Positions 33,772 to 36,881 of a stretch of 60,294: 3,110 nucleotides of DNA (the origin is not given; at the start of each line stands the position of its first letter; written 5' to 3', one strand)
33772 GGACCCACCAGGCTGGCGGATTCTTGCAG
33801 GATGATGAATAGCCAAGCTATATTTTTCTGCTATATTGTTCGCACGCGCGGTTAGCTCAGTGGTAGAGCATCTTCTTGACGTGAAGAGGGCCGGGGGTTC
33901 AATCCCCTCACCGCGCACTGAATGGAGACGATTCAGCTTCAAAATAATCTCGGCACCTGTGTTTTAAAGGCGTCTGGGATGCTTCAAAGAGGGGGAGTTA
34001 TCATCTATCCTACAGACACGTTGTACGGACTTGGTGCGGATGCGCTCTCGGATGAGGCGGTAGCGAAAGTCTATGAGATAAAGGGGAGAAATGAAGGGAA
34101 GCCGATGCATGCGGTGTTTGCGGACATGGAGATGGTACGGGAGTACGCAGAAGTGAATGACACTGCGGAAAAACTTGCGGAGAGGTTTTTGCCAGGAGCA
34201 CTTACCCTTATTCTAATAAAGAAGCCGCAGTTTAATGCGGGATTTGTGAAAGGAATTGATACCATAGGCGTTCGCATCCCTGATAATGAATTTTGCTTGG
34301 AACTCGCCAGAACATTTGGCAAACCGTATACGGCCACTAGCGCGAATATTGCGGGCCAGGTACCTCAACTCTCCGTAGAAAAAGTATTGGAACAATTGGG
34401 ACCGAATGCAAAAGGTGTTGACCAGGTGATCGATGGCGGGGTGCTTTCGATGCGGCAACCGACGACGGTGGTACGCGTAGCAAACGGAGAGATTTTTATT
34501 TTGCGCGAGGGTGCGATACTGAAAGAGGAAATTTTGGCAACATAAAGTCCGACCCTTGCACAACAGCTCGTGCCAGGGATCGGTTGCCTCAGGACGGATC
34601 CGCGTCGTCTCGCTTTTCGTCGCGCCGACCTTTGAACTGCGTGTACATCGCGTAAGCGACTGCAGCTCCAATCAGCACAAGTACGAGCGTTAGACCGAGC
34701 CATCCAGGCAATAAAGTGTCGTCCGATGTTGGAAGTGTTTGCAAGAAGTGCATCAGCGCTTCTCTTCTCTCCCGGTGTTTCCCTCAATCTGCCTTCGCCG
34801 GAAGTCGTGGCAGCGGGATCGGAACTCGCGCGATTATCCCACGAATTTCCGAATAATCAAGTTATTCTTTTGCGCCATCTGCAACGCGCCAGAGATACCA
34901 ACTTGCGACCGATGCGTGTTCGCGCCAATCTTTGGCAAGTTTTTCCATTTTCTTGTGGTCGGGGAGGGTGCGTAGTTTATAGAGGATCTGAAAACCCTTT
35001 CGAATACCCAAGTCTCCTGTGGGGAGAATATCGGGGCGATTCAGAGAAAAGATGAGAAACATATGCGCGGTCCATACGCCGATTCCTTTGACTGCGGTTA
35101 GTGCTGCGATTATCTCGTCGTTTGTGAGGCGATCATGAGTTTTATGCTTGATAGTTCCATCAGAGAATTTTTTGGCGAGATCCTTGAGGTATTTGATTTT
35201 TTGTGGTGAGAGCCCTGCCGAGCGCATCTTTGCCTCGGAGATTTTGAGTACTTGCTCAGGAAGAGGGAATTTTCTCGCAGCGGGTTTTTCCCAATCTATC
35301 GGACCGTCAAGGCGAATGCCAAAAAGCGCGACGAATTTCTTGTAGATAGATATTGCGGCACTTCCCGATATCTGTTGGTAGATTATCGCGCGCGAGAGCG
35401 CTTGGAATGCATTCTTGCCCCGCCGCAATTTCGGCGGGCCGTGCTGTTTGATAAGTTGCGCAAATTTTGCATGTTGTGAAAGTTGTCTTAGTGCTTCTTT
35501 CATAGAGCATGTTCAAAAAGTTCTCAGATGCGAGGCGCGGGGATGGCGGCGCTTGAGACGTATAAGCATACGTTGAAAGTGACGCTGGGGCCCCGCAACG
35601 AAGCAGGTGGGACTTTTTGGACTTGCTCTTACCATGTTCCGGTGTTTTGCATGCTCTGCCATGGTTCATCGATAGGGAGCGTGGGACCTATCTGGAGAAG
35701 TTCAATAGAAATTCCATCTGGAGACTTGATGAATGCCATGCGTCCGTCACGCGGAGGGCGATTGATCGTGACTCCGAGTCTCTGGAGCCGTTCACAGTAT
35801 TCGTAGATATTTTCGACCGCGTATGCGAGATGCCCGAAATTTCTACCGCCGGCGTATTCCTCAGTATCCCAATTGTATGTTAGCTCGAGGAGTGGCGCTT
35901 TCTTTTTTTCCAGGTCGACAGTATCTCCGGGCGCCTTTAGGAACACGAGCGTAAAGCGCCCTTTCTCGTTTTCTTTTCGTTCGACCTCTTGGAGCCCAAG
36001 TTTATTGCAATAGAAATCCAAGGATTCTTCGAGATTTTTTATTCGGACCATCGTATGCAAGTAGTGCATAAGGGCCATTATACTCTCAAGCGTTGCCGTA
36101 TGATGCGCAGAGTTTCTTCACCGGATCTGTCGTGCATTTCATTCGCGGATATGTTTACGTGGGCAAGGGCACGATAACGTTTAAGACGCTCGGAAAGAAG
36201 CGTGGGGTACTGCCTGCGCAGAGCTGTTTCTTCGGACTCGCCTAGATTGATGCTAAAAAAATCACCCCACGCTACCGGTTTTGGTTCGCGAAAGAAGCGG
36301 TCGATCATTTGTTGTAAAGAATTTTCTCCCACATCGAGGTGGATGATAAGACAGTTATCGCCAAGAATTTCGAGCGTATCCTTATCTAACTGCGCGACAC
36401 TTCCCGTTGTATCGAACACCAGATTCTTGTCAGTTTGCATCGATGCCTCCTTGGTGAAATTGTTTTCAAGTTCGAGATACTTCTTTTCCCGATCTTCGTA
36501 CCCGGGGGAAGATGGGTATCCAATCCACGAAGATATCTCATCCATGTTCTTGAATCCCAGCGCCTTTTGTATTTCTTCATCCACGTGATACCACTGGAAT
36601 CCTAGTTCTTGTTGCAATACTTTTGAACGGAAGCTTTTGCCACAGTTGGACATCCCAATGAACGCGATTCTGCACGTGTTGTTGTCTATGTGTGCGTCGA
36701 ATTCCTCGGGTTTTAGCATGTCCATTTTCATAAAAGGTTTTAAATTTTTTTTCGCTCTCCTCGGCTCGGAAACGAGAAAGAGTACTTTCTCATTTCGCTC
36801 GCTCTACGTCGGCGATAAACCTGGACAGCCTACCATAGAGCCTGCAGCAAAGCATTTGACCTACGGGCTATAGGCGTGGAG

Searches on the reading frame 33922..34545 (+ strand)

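Call 62: search_protein_families(library=pfam, proteins=[window:33922-34545:+], max_evalue=0.001)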
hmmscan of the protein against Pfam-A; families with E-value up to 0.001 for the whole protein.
window:33922-34545:+ (207 aa): 1 family
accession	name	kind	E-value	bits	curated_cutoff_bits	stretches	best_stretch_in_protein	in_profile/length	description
PF01300.24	Sua5_yciO_yrdC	-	9.3e-51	172.3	25.1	1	20-197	2-178/178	Telomere recombination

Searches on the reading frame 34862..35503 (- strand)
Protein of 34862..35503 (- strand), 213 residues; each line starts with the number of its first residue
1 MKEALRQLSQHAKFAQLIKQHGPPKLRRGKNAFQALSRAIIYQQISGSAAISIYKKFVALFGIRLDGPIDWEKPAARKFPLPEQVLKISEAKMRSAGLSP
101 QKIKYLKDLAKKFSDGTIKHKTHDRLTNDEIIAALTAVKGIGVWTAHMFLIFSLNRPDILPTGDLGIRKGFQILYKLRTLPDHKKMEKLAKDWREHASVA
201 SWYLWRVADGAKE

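Call 62: search_protein_families(library=pfam, proteins=[window:34862-35503:-], max_evalue=0.001)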
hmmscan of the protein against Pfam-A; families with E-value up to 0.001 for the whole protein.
window:34862-35503:- (213 aa): 2 families
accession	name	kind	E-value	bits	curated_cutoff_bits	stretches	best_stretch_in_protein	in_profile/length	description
PF00730.31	HhH-GPD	-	1e-19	71.3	26.2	1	38-193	2-105/108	HhH-GPD superfamily base excision DNA repair protein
PF14747.11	DUF4473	-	0.00041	21.2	25.9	1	90-136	8-53/78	Domain of unknown function (DUF4473)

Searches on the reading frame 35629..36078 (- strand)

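Call 62: search_protein_families(library=pfam, proteins=[window:35629-36078:-], max_evalue=0.001)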
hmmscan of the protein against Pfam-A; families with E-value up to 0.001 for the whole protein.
window:35629-36078:- (149 aa): 2 families
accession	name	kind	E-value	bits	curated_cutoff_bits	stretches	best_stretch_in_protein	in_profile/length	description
PF00903.31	Glyoxalase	-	1.5e-19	71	20.6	1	7-127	3-121/121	Glyoxalase/Bleomycin resistance protein/Dioxygenase superfamily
PF13669.12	Glyoxalase_4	-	1e-07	32.7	27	1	8-113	2-102/109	Glyoxalase/Bleomycin resistance protein/Dioxygenase superfamily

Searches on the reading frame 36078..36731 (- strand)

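Call 62: search_protein_families(library=pfam, proteins=[window:36078-36731:-], max_evalue=0.001)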
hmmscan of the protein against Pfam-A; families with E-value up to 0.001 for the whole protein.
window:36078-36731:- (217 aa): 2 families
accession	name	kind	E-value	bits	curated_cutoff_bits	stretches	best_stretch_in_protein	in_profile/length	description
PF01202.28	SKI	-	4.7e-07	30.5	22.1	1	29-198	2-144/159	Shikimate kinase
PF13238.12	AAA_18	-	0.00055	20.8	29.4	0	22-113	1-84/128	AAA domain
